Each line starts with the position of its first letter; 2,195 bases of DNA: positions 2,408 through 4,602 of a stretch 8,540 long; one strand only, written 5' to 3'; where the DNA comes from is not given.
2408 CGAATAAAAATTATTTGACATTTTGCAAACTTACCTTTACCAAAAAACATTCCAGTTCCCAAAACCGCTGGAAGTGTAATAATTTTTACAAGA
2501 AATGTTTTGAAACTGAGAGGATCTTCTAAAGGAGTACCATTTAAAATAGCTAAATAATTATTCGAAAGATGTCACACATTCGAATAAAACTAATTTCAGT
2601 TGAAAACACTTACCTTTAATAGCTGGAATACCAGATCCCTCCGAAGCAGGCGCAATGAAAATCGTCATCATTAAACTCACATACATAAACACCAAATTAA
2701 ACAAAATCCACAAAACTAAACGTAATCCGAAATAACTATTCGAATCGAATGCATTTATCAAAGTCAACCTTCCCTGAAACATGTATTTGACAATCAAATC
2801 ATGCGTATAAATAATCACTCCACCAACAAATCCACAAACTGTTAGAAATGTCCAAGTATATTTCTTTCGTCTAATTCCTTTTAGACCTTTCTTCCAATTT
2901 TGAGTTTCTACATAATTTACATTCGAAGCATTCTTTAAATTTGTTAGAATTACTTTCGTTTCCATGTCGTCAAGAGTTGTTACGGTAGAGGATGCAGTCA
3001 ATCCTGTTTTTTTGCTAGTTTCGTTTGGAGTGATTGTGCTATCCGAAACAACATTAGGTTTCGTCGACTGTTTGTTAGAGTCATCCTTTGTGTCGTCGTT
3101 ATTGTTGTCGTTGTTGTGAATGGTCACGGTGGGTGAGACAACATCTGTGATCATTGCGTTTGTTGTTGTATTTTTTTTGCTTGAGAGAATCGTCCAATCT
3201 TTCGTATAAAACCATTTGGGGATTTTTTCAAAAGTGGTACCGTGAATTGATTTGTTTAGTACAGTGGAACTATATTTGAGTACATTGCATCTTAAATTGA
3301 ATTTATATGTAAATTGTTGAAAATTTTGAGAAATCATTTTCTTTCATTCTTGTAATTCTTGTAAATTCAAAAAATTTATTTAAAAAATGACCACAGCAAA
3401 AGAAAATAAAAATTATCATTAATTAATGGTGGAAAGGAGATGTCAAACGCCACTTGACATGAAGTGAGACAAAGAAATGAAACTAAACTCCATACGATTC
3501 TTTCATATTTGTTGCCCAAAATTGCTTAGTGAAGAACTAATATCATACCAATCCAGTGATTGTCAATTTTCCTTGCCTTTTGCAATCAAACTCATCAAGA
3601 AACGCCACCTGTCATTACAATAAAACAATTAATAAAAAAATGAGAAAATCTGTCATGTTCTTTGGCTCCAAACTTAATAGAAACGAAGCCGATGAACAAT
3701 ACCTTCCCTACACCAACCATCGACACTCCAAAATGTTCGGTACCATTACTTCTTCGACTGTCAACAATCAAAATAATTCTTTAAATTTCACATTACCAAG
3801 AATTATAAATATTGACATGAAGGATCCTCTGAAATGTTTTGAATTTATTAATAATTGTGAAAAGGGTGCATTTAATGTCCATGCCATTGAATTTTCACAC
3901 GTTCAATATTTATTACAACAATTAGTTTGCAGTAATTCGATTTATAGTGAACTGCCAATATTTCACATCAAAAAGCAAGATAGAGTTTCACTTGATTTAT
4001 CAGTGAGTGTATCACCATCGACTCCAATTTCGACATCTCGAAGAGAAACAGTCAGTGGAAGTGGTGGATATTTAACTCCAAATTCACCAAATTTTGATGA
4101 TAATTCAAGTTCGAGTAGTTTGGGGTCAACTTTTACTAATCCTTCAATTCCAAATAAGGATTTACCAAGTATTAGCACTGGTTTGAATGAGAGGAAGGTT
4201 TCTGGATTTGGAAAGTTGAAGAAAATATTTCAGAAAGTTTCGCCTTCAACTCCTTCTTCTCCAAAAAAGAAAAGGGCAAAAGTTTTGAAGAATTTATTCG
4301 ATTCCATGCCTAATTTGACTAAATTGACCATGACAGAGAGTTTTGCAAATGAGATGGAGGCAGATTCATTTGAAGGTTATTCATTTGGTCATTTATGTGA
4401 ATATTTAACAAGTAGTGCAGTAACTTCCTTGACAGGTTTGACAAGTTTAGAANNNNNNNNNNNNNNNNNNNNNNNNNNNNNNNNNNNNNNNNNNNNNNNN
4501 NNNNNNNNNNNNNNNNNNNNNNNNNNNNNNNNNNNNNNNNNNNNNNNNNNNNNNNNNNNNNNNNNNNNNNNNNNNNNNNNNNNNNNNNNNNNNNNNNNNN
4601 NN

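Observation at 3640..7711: Large LRR gene with RNI-type C-terminal repeats and an NLS-bearing novel N-terminus; central ~2.9 kb unsequenced (possible NLR-like architecture, unproven)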

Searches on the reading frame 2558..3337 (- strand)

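Call 7: search_protein_families(library=pfam, proteins=[window:2558-3337:-], max_evalue=1)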
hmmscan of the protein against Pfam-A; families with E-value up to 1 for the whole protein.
window:2558-3337:- (259 aa): 1 family
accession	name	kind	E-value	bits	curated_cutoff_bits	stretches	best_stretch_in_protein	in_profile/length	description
PF00654.25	Voltage_CLC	-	0.086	12.4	24.8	1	147-228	189-258/346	Voltage gated chloride channel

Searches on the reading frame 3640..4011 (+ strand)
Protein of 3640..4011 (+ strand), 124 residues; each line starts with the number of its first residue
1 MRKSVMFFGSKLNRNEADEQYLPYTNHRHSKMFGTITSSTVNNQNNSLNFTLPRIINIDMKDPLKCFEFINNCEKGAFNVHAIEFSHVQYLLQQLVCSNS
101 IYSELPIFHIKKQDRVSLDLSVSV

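Call 48: search_protein_families(library=pfam, proteins=[window:3640-4011:+], max_evalue=10)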
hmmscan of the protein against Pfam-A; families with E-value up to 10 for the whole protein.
seq(124 aa): 0 families

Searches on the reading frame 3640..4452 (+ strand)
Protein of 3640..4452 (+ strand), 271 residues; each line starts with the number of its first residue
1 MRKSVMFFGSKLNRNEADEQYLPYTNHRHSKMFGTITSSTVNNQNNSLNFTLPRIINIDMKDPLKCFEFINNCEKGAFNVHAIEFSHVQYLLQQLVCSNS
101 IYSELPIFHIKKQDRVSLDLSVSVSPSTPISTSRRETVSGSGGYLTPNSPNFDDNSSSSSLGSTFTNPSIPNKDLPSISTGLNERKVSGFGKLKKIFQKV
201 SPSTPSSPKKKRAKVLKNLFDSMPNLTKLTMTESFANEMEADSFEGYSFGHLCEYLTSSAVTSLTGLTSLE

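Call 7: search_protein_families(library=pfam, proteins=[window:3640-4452:+], max_evalue=1)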
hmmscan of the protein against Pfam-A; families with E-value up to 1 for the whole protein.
window:3640-4452:+ (271 aa): 2 families
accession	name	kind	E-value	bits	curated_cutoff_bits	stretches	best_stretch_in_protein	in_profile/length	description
PF24293.1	TPR_Edg1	-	0.068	12.4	27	1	190-241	49-100/397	Edg1, TPR repeats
PF18055.7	RPN6_N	-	0.28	12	26.5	1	191-229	52-90/117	26S proteasome regulatory subunit RPN6 N-terminal domain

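Call 10: find_homologous_proteins(query=window:3640-4452:+, max_evalue=0.01)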
Query window:3640-4452:+ (271 aa): 1 proteins with E <= 0.01 among 911 candidates.
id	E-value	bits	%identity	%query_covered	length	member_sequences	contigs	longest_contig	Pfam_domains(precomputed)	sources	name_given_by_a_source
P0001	1.3e-172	590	99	100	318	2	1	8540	-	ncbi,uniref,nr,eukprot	ncbi:predicted protein [Naegleria gruberi]|uniref:Predicted protein n=1 Tax=Naegleria gruberi TaxID=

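Call 12: find_encoding_contigs(protein=P0001, flank=10000)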
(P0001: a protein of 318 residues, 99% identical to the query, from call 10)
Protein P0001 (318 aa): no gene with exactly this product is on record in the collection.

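Call 19: search_protein_families(library=ncbifam, proteins=[window:3640-4452:+], max_evalue=1)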
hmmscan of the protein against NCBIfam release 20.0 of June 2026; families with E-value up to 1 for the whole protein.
window:3640-4452:+ (271 aa): 0 families

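Call 21: search_solved_structures(query=window:3640-4452:+, max_evalue=10)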
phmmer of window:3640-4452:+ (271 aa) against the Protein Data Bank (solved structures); distinct sequences matched with E-value up to 10: 1.
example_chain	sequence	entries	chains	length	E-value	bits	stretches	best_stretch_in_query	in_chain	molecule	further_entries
2lse_A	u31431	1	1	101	0.53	12.8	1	188-241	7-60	Four Helix Bundle Protein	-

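Call 22: search_protein_representatives(protein=window:3640-4452:+)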
Query: 271 residues. Proteins with E-value up to 0.001 (for the whole library): 3; up to 1e-10: 2; up to 1e-30: 1. The best 3 are listed.
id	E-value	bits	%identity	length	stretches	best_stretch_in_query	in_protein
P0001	4.1e-173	589.7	100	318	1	1-270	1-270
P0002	1.9e-11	60.2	41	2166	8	176-209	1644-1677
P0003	1.8e-05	40.6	30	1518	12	25-78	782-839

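Call 25: search_protein_families(library=pfam, proteins=[P0002, P0003], max_evalue=0.01)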
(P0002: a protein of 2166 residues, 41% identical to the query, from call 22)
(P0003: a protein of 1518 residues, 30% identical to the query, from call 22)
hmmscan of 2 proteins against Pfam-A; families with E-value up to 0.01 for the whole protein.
P0002 (2166 aa): 1 family
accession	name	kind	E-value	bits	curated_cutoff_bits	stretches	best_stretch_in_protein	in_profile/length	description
PF02493.26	MORN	-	1.3e-10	41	22.5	0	193-211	3-21/23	MORN repeat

P0003 (1518 aa): 1 family
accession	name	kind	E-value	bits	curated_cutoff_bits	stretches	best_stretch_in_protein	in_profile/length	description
PF05269.17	Phage_CII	-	0.00012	22.7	21.3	0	657-676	70-89/91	Bacteriophage CII protein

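Call 30: find_related_loci(query=window:3640-4452:+, collection=metagenome_contigs, flank=10000)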
Query window:3640-4452:+ (271 aa) in metagenome_contigs; peptide patterns used: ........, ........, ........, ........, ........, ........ (x = any residue, [..] = any of these).
600 stretches matched a pattern, but none encodes a relative of the query by tblastn (E <= 1e-3).

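Call 39: predict_structure(protein=window:3640-4452:+)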
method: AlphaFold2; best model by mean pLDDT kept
length: 271 residues; sequences in the alignment: 1
mean_pLDDT: 36.3   pTM: 0.22
mean pLDDT of the five models: 36.3, 30.1, 28.5, 28.3, 28.0
residues with pLDDT >= 90: 0; 70-90: 0; 50-70: 8; < 50: 263
segments of 3 or more residues with pLDDT < 50: 1-63, 74-247, 249-271
pLDDT, mean of each block of 10 residues (from residue 1): 24 27 30 35 36 43 52 47 40 33 28 26 28 30 31 33 33 34 35 41 41 48 38 39 43 45 37 28
secondary structure, 60 per line:
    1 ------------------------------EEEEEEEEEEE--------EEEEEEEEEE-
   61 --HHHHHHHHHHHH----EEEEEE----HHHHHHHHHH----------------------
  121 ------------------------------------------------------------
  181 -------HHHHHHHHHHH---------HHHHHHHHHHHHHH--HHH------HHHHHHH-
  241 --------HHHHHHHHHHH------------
elements in order: E31-41 E50-59 H63-74 E79-84 H89-98 H188-198 H208-221 H233-239 H249-259

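Call 44: find_related_loci(query=window:3640-4452:+, collection=genome_contigs, flank=10000)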
Query window:3640-4452:+ (271 aa) in genome_contigs; peptide patterns used: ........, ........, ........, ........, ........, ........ (x = any residue, [..] = any of these).
600 stretches matched a pattern, but none encodes a relative of the query by tblastn (E <= 1e-3).

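Call 45: find_related_loci(query=window:3640-4452:+, collection=viral_contigs, flank=10000)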
Query window:3640-4452:+ (271 aa) in viral_contigs; peptide patterns used: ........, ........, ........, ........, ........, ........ (x = any residue, [..] = any of these).
97 stretches matched a pattern, but none encodes a relative of the query by tblastn (E <= 1e-3).

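Call 50: list_cluster_members(proteins=[P0001, P0005, P0004])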
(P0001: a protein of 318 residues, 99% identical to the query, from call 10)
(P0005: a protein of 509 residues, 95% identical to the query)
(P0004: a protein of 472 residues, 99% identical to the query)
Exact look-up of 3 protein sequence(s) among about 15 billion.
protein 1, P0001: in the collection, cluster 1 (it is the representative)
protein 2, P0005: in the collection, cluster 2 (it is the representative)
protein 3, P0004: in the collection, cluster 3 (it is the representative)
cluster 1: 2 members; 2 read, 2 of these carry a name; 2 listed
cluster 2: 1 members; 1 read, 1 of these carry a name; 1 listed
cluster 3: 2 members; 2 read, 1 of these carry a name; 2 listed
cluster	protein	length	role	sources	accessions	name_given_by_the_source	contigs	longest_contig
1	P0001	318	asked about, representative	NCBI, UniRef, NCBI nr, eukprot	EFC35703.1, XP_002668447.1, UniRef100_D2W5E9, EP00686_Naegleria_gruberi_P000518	predicted protein [Naegleria gruberi] | Predicted protein n=1 Tax=Naegleria gruberi TaxID=5762 RepID=D2W5E9_NAEGR | uncharacterized protein NAEGRDRAFT_76641 [Naegleria gruberi]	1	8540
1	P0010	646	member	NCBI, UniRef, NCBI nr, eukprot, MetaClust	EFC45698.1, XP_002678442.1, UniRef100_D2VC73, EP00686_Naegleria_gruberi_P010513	leucine rich repeat domain-containing protein [Naegleria gruberi] | Leucine rich repeat domain-containing protein n=1 Tax=Naegleria gruberi TaxID=5762 ... | XP_002678442.1 leucine rich repeat domain-containing protein [Naegleria gruberi strain ...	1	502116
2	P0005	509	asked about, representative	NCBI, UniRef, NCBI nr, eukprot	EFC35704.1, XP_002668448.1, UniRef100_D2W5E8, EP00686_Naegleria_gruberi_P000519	predicted protein [Naegleria gruberi] | Predicted protein n=1 Tax=Naegleria gruberi TaxID=5762 RepID=D2W5E8_NAEGR | uncharacterized protein NAEGRDRAFT_82354 [Naegleria gruberi]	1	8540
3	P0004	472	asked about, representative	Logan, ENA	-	-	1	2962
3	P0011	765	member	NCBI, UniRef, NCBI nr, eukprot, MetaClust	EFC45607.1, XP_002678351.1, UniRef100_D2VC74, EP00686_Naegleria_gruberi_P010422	chloride channel protein [Naegleria gruberi] | Chloride channel protein n=1 Tax=Naegleria gruberi TaxID=5762 RepID=D2VC74_NAEGR | XP_002678351.1 chloride channel protein [Naegleria gruberi strain NEG-M]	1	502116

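Call 52: find_encoding_contigs(protein=P0010, flank=10000)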
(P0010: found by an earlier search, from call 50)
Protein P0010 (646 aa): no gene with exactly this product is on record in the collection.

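Call 53: search_protein_families(library=pfam, proteins=[P0010], max_evalue=1)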
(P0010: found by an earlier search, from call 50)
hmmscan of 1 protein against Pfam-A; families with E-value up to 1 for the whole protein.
P0010 (646 aa): 5 families
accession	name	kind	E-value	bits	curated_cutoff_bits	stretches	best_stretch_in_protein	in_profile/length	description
PF13516.12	LRR_6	-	4.6e-23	79.8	23.4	4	432-452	4-24/24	Leucine Rich repeat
PF12799.13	LRR_4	-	5.1e-11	42.9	27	3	531-567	1-39/44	Leucine Rich repeats (2 copies)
PF23598.1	LRR_14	-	4.3e-08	32.7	40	3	259-389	130-249/353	Leucine-rich repeat region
PF00560.39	LRR_1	-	1.6e-05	24.6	20.6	0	432-451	1-20/23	Leucine Rich Repeat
PF13855.12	LRR_8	-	5.6e-05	23.3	27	1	484-542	2-60/61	Leucine rich repeat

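Call 54: search_solved_structures(query=P0010, max_evalue=0.001, show_alignments=1)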
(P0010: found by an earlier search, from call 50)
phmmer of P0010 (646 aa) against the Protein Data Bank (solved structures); distinct sequences matched with E-value up to 0.001: 19.
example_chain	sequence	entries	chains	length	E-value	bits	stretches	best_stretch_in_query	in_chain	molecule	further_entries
9j7j_A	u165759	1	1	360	5e-17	64.9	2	353-567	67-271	GALA protein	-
1dfj_I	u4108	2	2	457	1.7e-11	46.7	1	329-451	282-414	RIBONUCLEASE INHIBITOR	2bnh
3tsr_E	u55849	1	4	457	1.2e-09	40.6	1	271-503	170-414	Ribonuclease inhibitor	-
1a4y_A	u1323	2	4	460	1.1e-07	34.1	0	313-576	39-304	RIBONUCLEASE INHIBITOR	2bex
1z7x_W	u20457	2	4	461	1.1e-07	34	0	316-576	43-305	Ribonuclease inhibitor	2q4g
4peq_B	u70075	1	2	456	2.8e-07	32.7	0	359-577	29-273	Ribonuclease/angiogenin inhibitor 1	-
4xa9_A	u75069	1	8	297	4.1e-07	32.2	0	431-538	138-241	Gala protein type 1, 3 or 4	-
4q62_A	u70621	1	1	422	7e-07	31.4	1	301-507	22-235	Leucine-rich repeat-and coiled coil-containing protein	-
8glv_Ez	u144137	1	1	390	1.6e-06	30.2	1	334-504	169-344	DRC5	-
5d3i_A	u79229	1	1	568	1e-05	27.5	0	506-588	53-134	Toll-like receptor 2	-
9uob_A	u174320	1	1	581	1.1e-05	27.4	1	377-544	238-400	Protein kinase domain-containing protein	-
9w1s_A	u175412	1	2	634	1.2e-05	27.3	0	400-593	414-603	AT5G25930 protein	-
2z81_A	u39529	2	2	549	1.4e-05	27.1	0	507-588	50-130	Toll-like receptor 2, Variable lymphocyte receptor B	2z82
9wum_A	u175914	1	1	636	1.6e-05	26.9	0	400-593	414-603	AT5G25930 protein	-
3a79_A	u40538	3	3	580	2e-05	26.6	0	506-588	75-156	Toll-like receptor 2, Variable lymphocyte receptor B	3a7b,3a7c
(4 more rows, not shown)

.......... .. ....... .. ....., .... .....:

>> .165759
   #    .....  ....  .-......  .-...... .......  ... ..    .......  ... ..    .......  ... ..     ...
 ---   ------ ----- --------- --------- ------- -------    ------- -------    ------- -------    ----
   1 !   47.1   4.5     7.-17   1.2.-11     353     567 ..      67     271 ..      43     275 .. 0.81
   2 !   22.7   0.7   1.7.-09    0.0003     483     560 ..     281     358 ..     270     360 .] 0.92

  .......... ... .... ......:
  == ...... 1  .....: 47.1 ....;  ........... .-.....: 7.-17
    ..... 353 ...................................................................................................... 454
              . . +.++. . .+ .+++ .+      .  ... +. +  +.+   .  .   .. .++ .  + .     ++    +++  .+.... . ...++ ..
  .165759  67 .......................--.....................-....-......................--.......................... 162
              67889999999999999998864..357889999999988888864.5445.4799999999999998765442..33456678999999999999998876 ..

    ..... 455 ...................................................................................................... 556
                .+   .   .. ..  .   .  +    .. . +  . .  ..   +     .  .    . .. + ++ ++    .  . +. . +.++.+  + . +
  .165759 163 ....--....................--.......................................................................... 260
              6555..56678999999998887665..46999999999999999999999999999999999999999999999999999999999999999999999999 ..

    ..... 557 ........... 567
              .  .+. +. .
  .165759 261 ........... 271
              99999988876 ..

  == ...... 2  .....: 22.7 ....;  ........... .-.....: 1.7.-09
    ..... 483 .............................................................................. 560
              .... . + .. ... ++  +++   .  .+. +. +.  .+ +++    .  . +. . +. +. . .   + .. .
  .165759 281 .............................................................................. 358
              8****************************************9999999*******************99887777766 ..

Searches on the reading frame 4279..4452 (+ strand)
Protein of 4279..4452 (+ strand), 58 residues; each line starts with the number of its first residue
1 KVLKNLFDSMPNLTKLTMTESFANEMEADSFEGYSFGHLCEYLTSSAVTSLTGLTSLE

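Call 48: search_protein_families(library=pfam, proteins=[window:4279-4452:+], max_evalue=10)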
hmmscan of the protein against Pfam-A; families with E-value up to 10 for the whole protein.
seq(58 aa): 0 families
